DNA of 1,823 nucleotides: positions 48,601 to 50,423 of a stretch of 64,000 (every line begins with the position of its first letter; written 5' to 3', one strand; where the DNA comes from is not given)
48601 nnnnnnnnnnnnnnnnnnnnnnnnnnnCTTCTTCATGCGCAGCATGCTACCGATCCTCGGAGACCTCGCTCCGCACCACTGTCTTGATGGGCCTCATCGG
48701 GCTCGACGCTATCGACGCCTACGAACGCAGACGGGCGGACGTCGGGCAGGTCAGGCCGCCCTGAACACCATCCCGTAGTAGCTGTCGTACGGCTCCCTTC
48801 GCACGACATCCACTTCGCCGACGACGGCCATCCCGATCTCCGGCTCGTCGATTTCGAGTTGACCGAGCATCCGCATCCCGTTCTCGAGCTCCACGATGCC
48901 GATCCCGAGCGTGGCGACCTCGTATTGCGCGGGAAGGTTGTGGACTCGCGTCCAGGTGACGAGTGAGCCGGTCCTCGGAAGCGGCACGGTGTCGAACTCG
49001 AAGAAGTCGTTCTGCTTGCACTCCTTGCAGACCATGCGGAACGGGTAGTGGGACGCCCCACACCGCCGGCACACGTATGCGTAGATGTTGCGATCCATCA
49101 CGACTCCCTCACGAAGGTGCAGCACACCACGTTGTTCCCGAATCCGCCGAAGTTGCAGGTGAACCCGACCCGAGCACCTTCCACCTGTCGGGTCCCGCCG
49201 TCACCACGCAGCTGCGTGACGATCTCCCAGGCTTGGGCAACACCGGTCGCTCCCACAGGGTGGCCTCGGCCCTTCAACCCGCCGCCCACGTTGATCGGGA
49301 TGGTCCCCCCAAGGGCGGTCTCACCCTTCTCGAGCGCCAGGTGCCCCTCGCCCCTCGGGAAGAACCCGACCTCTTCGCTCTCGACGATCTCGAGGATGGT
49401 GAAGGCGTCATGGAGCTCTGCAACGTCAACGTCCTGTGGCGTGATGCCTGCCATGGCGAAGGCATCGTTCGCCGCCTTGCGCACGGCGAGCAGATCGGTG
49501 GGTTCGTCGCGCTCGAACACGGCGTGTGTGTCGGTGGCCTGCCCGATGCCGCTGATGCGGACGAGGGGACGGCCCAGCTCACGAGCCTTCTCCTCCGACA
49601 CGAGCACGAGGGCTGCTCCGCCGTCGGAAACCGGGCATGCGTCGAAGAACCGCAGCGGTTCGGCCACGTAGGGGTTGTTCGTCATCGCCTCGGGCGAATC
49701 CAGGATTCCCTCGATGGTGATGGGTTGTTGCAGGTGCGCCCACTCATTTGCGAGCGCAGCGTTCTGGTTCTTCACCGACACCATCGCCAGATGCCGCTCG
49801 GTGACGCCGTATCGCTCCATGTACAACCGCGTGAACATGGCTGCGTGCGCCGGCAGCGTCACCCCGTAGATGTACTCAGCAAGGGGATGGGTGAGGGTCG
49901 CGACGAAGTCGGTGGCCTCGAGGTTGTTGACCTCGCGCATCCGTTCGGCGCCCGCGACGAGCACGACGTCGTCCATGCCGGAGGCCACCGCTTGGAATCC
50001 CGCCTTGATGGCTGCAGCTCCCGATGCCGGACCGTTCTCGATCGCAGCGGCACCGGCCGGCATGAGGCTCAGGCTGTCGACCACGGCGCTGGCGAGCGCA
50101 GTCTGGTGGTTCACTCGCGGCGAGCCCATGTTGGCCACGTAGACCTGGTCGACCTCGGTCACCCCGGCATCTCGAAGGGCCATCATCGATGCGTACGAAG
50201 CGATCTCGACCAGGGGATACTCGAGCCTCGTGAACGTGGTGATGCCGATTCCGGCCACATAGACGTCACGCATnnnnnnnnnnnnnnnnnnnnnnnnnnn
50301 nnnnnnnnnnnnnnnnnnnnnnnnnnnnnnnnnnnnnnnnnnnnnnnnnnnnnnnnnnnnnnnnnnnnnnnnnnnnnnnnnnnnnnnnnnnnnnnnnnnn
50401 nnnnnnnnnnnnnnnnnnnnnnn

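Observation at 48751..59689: Ten-gene operon joining a barbiturase-family enzyme, an AllFGH-like trio, a Mo hydroxylase and a thiolase-fold/DUF35 pair: candidate undescribed oxidative pyrimidine / N-heterocycle catabolic system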

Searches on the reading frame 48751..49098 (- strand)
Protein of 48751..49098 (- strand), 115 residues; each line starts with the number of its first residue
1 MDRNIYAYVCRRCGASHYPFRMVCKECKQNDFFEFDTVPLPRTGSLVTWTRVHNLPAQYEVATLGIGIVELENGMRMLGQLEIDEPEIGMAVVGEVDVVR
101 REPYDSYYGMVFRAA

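Call 4: search_protein_families(library=pfam, proteins=[window:48751-49098:-], max_evalue=0.01)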
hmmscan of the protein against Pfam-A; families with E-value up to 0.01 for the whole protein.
window:48751-49098:- (115 aa): 3 families
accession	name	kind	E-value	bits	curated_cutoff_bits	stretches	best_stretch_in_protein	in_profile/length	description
PF01796.24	OB_ChsH2_C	-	1.6e-09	38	27.1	1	38-92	2-60/65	ChsH2, C-terminal OB-fold domain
PF12172.15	zf-ChsH2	-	0.0014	18.8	23.2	1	6-27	10-31/37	ChsH2, rubredoxin-like zinc ribbon domain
PF08271.17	Zn_Ribbon_TF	-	0.0081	16.1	29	0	22-37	1-15/43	TFIIB zinc-binding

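Call 5: search_protein_families(library=ncbifam, proteins=[window:48751-49098:-], max_evalue=0.01)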
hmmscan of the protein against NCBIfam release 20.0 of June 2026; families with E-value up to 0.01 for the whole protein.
window:48751-49098:- (115 aa): 1 family
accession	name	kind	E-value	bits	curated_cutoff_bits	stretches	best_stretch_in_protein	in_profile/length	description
NF053627.1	BnzsclthlBbsAGT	equivalog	4.4e-07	30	250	1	7-85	38-112/145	benzoylsuccinyl-CoA thiolase subunit BbsA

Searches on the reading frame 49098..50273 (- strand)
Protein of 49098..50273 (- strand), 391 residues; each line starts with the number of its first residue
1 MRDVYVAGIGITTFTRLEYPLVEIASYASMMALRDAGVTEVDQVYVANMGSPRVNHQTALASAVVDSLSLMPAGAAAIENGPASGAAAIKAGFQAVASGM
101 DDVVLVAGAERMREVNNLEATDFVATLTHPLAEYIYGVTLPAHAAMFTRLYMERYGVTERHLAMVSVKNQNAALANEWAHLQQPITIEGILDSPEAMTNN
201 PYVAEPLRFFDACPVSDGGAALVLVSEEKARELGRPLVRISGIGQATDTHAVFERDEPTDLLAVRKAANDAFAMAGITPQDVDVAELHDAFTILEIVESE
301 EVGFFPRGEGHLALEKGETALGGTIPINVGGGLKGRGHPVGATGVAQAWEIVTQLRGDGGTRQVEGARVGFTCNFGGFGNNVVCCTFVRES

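Call 4: search_protein_families(library=pfam, proteins=[window:49098-50273:-], max_evalue=0.01)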
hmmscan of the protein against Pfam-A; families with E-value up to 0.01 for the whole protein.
window:49098-50273:- (391 aa): 4 families
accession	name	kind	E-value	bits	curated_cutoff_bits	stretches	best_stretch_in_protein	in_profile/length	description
PF22691.2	Thiolase_C_1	-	9.9e-43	145.8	28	1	244-383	1-138/144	Thiolase C-terminal domain-like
PF00108.29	Thiolase_N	-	3.2e-23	82.9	26.4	1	19-228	21-260/260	Thiolase, N-terminal domain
PF02803.24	Thiolase_C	-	1.2e-09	38.3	27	1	265-381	25-118/123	Thiolase, C-terminal domain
PF00109.32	ketoacyl-synt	-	0.0021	18.2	20.8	1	44-121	138-213/252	Beta-ketoacyl synthase, N-terminal domain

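Call 5: search_protein_families(library=ncbifam, proteins=[window:49098-50273:-], max_evalue=0.01)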
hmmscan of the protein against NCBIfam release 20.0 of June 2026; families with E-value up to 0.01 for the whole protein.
window:49098-50273:- (391 aa): 53 families (the best 25 are shown)
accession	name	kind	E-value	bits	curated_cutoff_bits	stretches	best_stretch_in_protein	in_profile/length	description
NF004720.0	PRK06064.1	subfamily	1e-115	386.7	420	1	1-387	1-385/389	thiolase domain-containing protein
NF053570.1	AcCoTHIOL_METTL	equivalog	3.9e-93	312.3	600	1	1-388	1-382/385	acetyl-CoA acetyltransferase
NF009228.0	PRK12578.1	subfamily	3.7e-78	262.8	485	1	2-380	3-378/387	thiolase domain-containing protein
NF005704.0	PRK07516.1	subfamily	7.5e-78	262.2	412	1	2-379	2-377/389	thiolase domain-containing protein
NF006102.0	PRK08256.1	subfamily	3.3e-68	230.5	436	1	2-386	3-389/394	lipid-transfer protein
NF004810.0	PRK06157.1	equivalog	1.5e-67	228.5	403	1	2-385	7-391/400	acetyl-CoA acetyltransferase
NF004982.0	PRK06365.1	equivalog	7.9e-64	216.3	695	2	1-254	15-264/430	thiolase domain-containing protein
NF004715.0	PRK06059.1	equivalog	3e-59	201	424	1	2-381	4-392/399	lipid-transfer protein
NF004936.0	PRK06289.1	equivalog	2.9e-57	194.3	375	1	14-383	19-397/405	acetyl-CoA acetyltransferase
NF004811.0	PRK06158.1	subfamily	6.7e-52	176.7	421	1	21-377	28-368/384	acetyl-CoA acetyltransferase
NF006180.0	PRK08313.1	subfamily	4.8e-49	167.2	514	1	3-377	5-372/389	thiolase domain-containing protein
NF005892.0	PRK07855.1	subfamily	5.8e-49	167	469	1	6-367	10-369/390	lipid-transfer protein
NF053628.1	BnzsclthlBbsBGT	equivalog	8.2e-49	166.4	750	1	2-377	5-370/389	benzoylsuccinyl-CoA thiolase subunit BbsB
NF006010.0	PRK08142.1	subfamily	8e-48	163.1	462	1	28-377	32-372/388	thiolase domain-containing protein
NF004721.0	PRK06065.1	equivalog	2.8e-46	158.2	455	1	3-365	11-368/393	thiolase domain-containing protein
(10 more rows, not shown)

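Call 44: search_solved_structures(query=window:49098-50273:-, max_evalue=1e-10)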
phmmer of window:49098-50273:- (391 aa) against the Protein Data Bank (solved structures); distinct sequences matched with E-value up to 1e-10: 19.
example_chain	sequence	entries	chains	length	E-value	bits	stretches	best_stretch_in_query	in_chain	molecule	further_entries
7yvy_A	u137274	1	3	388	3.1e-76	260.4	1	1-385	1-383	Acetyl-CoA acetyltransferase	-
4yzo_A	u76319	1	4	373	8e-66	226.1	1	6-384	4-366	Putative acyl-CoA acyltransferase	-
6esq_A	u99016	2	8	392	1.2e-56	195.9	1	1-384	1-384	acetoacetyl-CoA thiolase | Acetyl-CoA acetyltransferase thiolase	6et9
6hsj_A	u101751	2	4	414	1.3e-47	166.1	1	4-384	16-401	SCP2-thiolase (type-1)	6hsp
6hrv_A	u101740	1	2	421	1.4e-47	166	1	4-384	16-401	SCP2-thiolase (type-1)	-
4bia_A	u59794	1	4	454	2.2e-40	142.4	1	31-384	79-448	3-KETOACYL-COA THIOLASE, PUTATIVE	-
7pxp_C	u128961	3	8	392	2.3e-40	142.3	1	2-376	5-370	Benzoylsuccinyl-CoA thiolase subunit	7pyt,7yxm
4bi9_A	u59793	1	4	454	5.4e-40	141.1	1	31-384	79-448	3-KETOACYL-COA THIOLASE, PUTATIVE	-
3zbl_A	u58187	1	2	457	3.7e-38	135.1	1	41-384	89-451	3-KETOACYL-COA THIOLASE-LIKE PROTEIN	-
3zbk_A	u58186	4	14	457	3.8e-38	135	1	41-384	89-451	3-KETOACYL-COA THIOLASE-LIKE PROTEIN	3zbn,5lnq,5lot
3zbg_A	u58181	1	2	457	6.4e-38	134.3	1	41-384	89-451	3-KETOACYL-COA THIOLASE-LIKE PROTEIN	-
4u4e_A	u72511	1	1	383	4.5e-35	124.9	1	20-378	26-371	Thiolase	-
6ok1_A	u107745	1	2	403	1.9e-33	119.5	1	6-353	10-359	Lipid-transfer protein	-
9skm_I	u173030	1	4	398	4.2e-26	95.4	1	268-382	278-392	2,4-diacetylphloroglucinol biosynthesis protein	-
9skh_I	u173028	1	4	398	6.1e-26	94.8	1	268-382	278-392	2,4-diacetylphloroglucinol biosynthesis protein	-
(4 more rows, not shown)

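Call 47: search_solved_structures(query=window:49098-50273:-, max_evalue=1e-50, show_alignments=3)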
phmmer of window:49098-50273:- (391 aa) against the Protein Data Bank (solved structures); distinct sequences matched with E-value up to 1e-50: 3.
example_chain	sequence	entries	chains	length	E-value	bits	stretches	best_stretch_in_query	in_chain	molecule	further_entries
7yvy_A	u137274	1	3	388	3.1e-76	260.4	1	1-385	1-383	Acetyl-CoA acetyltransferase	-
4yzo_A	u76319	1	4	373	8e-66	226.1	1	6-384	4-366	Putative acyl-CoA acyltransferase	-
6esq_A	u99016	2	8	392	1.2e-56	195.9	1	1-384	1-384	acetoacetyl-CoA thiolase | Acetyl-CoA acetyltransferase thiolase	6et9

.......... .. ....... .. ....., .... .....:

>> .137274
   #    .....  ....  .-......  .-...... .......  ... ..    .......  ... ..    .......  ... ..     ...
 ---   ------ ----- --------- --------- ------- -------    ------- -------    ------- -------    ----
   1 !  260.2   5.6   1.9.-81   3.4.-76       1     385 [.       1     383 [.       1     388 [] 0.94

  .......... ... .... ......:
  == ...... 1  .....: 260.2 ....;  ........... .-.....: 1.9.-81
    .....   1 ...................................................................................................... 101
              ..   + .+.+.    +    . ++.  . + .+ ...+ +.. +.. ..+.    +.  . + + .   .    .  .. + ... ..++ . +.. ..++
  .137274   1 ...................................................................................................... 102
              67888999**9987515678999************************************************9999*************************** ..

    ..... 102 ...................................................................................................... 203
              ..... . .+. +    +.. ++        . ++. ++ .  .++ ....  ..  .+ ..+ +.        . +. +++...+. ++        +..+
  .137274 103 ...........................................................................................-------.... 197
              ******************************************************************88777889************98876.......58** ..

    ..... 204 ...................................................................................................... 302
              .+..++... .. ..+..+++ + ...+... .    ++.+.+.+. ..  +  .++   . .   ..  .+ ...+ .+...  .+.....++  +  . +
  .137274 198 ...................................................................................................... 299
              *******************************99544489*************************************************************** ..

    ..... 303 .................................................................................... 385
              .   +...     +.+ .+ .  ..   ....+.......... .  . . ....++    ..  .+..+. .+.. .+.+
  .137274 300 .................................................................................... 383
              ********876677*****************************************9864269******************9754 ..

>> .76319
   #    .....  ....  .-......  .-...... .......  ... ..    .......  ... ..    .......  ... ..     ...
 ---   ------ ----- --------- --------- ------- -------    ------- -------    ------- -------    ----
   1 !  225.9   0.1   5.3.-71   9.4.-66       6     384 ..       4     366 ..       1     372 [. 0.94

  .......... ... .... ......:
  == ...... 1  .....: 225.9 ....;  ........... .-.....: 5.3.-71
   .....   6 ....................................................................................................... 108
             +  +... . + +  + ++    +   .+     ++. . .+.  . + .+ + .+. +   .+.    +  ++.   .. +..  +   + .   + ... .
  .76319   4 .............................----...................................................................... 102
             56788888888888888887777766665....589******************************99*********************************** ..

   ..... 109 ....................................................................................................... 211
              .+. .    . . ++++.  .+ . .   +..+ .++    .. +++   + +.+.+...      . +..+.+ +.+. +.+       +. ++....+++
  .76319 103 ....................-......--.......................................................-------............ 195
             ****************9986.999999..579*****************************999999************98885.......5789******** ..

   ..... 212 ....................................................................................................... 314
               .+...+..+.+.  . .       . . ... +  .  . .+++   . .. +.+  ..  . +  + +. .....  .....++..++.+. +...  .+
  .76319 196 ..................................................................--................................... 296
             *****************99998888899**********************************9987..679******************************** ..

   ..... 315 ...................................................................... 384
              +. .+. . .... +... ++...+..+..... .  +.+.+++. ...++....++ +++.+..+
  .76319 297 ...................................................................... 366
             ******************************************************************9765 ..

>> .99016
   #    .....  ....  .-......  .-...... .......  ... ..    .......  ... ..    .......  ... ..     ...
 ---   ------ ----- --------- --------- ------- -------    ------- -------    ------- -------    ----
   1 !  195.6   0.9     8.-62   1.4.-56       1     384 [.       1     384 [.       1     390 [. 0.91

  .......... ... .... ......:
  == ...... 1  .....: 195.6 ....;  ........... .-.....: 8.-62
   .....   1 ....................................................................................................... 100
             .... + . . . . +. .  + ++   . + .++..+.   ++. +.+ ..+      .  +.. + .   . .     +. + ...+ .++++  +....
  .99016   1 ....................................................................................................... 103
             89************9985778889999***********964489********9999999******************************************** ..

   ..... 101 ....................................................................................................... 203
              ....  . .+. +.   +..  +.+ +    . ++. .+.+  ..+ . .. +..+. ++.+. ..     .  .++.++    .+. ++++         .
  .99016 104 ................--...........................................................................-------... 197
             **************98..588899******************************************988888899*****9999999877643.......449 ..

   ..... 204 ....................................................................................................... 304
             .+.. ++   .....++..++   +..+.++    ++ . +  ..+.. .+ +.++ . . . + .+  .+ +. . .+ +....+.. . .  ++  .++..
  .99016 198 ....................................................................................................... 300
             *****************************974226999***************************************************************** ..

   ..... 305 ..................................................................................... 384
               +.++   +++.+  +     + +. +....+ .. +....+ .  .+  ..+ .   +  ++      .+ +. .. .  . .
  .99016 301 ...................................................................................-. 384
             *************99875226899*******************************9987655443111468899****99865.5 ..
